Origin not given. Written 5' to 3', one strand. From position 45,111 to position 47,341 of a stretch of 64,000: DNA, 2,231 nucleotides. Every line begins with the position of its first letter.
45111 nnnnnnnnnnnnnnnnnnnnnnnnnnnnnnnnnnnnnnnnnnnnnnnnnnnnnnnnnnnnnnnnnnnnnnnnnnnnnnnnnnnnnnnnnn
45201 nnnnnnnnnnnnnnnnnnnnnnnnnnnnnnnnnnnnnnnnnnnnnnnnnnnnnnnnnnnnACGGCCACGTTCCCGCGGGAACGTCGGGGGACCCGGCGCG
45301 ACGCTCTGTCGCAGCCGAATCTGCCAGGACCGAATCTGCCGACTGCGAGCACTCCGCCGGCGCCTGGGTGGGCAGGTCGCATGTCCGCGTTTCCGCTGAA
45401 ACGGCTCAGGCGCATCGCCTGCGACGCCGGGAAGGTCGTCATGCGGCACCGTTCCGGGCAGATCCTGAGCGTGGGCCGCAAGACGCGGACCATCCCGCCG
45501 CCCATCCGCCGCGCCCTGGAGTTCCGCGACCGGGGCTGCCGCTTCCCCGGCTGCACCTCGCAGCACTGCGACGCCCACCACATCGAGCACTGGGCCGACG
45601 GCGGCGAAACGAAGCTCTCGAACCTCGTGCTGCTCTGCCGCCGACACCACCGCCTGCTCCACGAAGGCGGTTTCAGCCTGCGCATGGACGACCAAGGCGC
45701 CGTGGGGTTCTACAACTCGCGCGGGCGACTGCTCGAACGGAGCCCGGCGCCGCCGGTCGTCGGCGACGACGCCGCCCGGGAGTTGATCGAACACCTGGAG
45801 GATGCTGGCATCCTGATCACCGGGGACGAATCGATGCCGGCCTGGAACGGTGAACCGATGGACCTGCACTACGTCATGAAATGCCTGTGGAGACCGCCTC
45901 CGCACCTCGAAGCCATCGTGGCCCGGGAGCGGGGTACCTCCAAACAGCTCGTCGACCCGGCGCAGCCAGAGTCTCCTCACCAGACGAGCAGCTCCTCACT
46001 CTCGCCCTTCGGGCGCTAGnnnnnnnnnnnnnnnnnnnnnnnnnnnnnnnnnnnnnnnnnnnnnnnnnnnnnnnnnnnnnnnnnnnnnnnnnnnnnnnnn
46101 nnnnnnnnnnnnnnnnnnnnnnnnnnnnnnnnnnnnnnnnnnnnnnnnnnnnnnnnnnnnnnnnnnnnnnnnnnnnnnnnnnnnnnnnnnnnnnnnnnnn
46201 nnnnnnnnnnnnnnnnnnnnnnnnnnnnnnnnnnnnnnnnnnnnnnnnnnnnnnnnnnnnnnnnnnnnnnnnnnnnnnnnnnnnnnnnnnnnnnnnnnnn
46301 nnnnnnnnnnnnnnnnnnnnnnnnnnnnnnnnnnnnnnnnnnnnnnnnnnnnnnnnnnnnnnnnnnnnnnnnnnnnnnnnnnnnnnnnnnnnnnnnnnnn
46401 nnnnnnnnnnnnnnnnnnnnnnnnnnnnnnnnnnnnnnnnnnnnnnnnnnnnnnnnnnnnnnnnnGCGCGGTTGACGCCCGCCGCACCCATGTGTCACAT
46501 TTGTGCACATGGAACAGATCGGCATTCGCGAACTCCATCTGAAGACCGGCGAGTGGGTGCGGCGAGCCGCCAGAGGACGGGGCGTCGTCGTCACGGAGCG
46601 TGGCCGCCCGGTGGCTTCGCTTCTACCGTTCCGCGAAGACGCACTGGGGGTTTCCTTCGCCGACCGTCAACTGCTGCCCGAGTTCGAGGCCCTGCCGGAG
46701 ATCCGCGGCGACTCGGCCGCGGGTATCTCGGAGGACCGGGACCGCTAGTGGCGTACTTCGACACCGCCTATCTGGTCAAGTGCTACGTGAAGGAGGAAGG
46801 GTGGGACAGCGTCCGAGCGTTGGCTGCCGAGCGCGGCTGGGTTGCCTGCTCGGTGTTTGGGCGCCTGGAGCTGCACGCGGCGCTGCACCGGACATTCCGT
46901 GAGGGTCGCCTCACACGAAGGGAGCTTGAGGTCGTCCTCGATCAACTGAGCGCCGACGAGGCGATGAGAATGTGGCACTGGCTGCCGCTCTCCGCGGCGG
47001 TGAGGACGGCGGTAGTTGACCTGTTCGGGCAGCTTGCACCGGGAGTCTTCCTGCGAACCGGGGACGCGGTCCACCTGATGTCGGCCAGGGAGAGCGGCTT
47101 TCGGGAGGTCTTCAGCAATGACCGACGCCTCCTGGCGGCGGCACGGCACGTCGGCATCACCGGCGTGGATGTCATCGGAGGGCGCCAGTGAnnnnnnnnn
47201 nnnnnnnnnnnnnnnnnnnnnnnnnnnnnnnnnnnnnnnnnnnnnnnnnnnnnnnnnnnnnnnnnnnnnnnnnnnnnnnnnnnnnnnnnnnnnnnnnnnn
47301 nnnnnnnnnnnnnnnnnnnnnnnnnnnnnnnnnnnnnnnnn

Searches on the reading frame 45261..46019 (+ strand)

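Call 31: search_protein_families(library=pfam, proteins=[window:45261-46019:+], max_evalue=0.01)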
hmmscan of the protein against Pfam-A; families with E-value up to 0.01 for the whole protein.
window:45261-46019:+ (252 aa): 3 families
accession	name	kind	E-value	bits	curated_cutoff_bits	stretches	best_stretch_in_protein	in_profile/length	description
PF01844.29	HNH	-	9.3e-07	29.4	21.4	1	93-134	4-45/47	HNH endonuclease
PF02720.22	DUF222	-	0.00053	19.8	24.4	1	37-90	253-306/306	Domain of unknown function (DUF222)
PF13391.12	HNH_2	-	0.0074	16.6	21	0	93-140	1-65/66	HNH endonuclease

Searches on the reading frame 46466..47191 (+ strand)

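Call 31: search_protein_families(library=pfam, proteins=[window:46466-47191:+], max_evalue=0.01)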
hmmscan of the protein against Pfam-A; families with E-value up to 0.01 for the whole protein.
window:46466-47191:+ (241 aa): 1 family
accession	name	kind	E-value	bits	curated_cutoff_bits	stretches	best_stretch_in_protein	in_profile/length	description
PF01850.27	PIN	-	1.7e-05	25.9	23.6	1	97-226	2-118/120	PIN domain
